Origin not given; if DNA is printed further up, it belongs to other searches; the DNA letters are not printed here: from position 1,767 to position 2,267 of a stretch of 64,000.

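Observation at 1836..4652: Nif11-like double-glycine leader peptide with an 18-aa cationic core, followed by a hairpin and two paralogous CmpB/DUF1113 membrane proteins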

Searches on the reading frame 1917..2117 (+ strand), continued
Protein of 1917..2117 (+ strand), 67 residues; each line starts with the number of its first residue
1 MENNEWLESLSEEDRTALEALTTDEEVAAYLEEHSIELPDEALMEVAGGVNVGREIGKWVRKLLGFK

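Call 76: search_solved_structures(query=A4, max_evalue=1, show_alignments=3)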
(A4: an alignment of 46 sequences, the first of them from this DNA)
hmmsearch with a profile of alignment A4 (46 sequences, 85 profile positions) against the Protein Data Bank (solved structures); distinct sequences matched with E-value up to 1: 16.
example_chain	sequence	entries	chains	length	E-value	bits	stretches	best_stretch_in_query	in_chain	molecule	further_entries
7s5j_B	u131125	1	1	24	0.07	16.2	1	42-59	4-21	CtA peptide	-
6p4f_A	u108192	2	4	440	0.15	15.1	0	39-67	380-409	DNA-dependent ATPase XPBII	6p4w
5tnu_A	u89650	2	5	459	0.2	14.7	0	39-67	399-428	DNA-dependent ATPase XPBII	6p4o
8vp3_D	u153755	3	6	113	0.22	14.6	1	42-62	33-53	Bacteriocin-type signal sequence-containing protein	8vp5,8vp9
7qdw_A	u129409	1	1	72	0.26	14.4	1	12-32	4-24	Zinc finger protein, putative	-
6v9z_C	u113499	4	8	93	0.27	14.3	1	42-62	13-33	CtA | PCAT1 peptide substrate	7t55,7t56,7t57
1tqg_A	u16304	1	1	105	0.45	13.6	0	25-60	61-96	Chemotaxis protein cheA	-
3ere_D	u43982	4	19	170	0.48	13.5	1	27-50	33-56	Arginine repressor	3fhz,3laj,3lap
3o39_A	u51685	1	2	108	0.53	13.4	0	8-27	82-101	Periplasmic protein related to spheroblast formation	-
2ld6_A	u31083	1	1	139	0.53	13.3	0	25-62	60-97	Chemotaxis protein CheA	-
2y0o_A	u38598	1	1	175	0.58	13.2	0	30-53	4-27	PROBABLE D-LYXOSE KETOL-ISOMERASE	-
6soy_B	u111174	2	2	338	0.64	13.1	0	20-50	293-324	ESAG7, subunit of heterodimeric transferrin receptor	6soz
3oeo_A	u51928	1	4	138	0.65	13.1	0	8-27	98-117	Spheroplast protein Y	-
2k5s_A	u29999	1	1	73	0.8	12.8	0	24-51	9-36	Modulating protein ymoA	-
6soy_A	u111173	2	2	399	0.82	12.7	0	19-50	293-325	ESAG6, subunit of heterodimeric transferrin receptor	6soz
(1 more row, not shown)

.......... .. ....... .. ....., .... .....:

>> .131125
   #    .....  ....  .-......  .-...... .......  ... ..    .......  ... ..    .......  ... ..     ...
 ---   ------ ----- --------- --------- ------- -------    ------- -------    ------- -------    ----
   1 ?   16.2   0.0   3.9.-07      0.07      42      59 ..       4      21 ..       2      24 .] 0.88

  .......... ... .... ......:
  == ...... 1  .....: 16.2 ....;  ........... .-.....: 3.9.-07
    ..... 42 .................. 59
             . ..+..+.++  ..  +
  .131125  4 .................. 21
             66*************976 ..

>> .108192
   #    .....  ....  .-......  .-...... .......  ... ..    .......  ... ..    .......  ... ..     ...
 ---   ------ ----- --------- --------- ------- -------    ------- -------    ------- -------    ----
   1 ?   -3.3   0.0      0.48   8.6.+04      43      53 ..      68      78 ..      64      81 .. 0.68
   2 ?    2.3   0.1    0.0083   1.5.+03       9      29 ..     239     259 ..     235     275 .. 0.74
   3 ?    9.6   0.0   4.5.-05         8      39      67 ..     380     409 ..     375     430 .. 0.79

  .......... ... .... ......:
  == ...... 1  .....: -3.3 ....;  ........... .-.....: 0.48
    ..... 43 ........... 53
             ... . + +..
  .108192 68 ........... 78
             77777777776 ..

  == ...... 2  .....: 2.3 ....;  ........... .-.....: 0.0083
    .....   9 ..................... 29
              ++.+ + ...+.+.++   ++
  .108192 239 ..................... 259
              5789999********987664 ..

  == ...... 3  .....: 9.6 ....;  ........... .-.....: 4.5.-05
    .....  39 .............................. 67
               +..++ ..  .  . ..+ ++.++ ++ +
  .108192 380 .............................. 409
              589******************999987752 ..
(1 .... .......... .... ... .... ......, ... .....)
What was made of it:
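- Closest known: PCAT1 and its substrate CtA from Clostridium thermocellum. Same: The cleavage-proximal leader segment aligns: G-x-E-L-T/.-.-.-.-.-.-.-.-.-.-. (call 76).
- The best PDB match, though weak (E = 0.07), is CtA, the solved PCAT1 substrate, aligned at the cleavage motif (call 76).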

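Call 81: predict_structure(alignment_id=A4)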
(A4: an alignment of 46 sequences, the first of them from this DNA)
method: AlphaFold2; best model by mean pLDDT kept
length: 67 residues; sequences in the alignment: 46
mean_pLDDT: 82.9   pTM: 0.65
mean pLDDT of the five models: 82.9, 82.3, 82.1, 82.1, 80.4
residues with pLDDT >= 90: 6; 70-90: 54; 50-70: 6; < 50: 1
segments of 3 or more residues with pLDDT < 50: none
pLDDT, mean of each block of 10 residues (from residue 1): 73 88 89 86 78 87 76
secondary structure, 60 per line:
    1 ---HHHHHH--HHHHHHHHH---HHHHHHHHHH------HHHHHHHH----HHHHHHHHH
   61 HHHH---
elements in order: H4-9 H12-20 H24-33 H40-47 H52-64
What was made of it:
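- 1917..2063 (+): Leader part of the precursor: 49 aa, net charge -15, ending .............. AF2 predicts four short helices with pLDDT of about 83 (call 81).
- On Class II unmodified double-glycine bacteriocin: AF2 predicts a helix at residues 52-64 (call 81).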

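Call 82: search_protein_representatives(alignment_id=A4)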
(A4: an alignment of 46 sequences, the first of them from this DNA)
Query: 46 sequences, 85 profile positions. Proteins with E-value up to 0.001 (for the whole library): 4421; up to 1e-10: 1157; up to 1e-30: 0. The best 150 are listed.
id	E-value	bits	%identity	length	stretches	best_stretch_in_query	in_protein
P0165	7.0e-27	109.2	-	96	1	2-65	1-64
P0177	4.2e-25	103.5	-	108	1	3-79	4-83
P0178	1.1e-24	102.1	-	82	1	1-69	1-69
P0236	3.1e-24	100.7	-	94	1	3-67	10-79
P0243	3.4e-24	100.6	-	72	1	2-64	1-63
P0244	4.8e-24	100.1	-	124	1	1-72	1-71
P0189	5.5e-24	99.9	-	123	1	4-72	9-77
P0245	1.0e-23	99.0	-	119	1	2-72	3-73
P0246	1.1e-23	98.9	-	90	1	2-65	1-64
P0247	1.5e-23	98.5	-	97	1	2-61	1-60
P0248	1.7e-23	98.3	-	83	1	2-64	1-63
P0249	1.7e-23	98.3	-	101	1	2-65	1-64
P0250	2.3e-23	97.9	-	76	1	3-59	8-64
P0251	2.3e-23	97.9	-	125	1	4-63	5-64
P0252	2.4e-23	97.8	-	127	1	4-72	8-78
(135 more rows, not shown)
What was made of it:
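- The superfamily has 4,421 representatives at E <= 1e-3 (call 82).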

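Call 84: fold_search(model_id=the predicted structure, library=pdb)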
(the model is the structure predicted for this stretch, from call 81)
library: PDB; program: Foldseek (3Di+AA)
matches with E <= 10: 22; with E <= 0.001: 0
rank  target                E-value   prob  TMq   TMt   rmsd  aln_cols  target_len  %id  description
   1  6kn7_V                2.6e+00  0.07  0.27  0.16   8.5        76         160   17  Structure of human cardiac thin filament in the calcium free state (released 2020-01-15)
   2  7vty                  3.9e+00  0.07  0.30  0.24   8.8        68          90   24  de novo designed protein (released 2022-06-08)
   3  4pnk_A                4.9e+00  0.08  0.29  0.06   7.4        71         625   18  G protein-coupled receptor kinase 2 in complex with GSK180736A (released 2014-10-08)
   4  8xqk_A                5.5e+00  0.08  0.31  0.25   6.6        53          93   13  The Crystal Structure of Apaf from Biortus. (released 2024-03-06)
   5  4mk0_A                5.8e+00  0.07  0.31  0.06   6.7        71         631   18  Crystal structure of G protein-coupled receptor kinase 2 in complex with a a rationally designed paroxetine derivative (released 2014-01-22)
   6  6b1z                  6.2e+00  0.02  0.22  0.05  10.6        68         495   19  Crystal Structure of Glutamate-tRNA Synthetase from Elizabethkingia anophelis (released 2017-10-04)
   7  3ekj                  6.5e+00  0.04  0.29  0.10   7.4        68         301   15  Calcium-free GCaMP2 (calcium binding deficient mutant) (released 2008-12-16)
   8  1omw_A                6.9e+00  0.06  0.30  0.06   7.3        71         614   17  Crystal Structure of the complex between G Protein-Coupled Receptor Kinase 2 and Heterotrimeric G Protein beta 1 and g (released 2003-06-03)
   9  2bcj_A                6.9e+00  0.06  0.29  0.05   7.6        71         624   17  Crystal Structure of G Protein-Coupled Receptor Kinase 2 in Complex with Galpha-q and Gbetagamma Subunits (released 2005-12-20)
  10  7cra                  7.8e+00  0.08  0.37  0.17   5.1        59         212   10  Crystal structure of the N-terminal fragment (residue 1-291) of LonA protease from Meiothermus taiwanensis (released 2021-05-26)
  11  2af0                  7.8e+00  0.05  0.32  0.18   6.6        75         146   11  Structure of the Regulator of G-Protein Signaling Domain of RGS2 (released 2005-08-02)
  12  3krw_A                7.8e+00  0.04  0.29  0.06   7.2        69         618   17  Human GRK2 in complex with Gbetgamma subunits and balanol (soak) (released 2010-02-16)
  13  8jol_C                8.3e+00  0.04  0.28  0.23   6.9        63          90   19  cryo-EM structure of the CED-4/CED-3 holoenzyme (released 2023-06-28)
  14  7cr9_A                8.8e+00  0.09  0.40  0.18   4.7        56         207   16  Crystal structure of the N-terminal fragment (residue 1-206) of LonA protease from Meiothermus taiwanensis (released 2021-05-26)
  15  1cy5                  8.8e+00  0.04  0.35  0.28   7.4        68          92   12  CRYSTAL STRUCTURE OF THE APAF-1 CARD (released 1999-09-13)
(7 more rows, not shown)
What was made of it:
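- Tried and rejected: The peptide model gave a best E of 2.6 (call 84).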
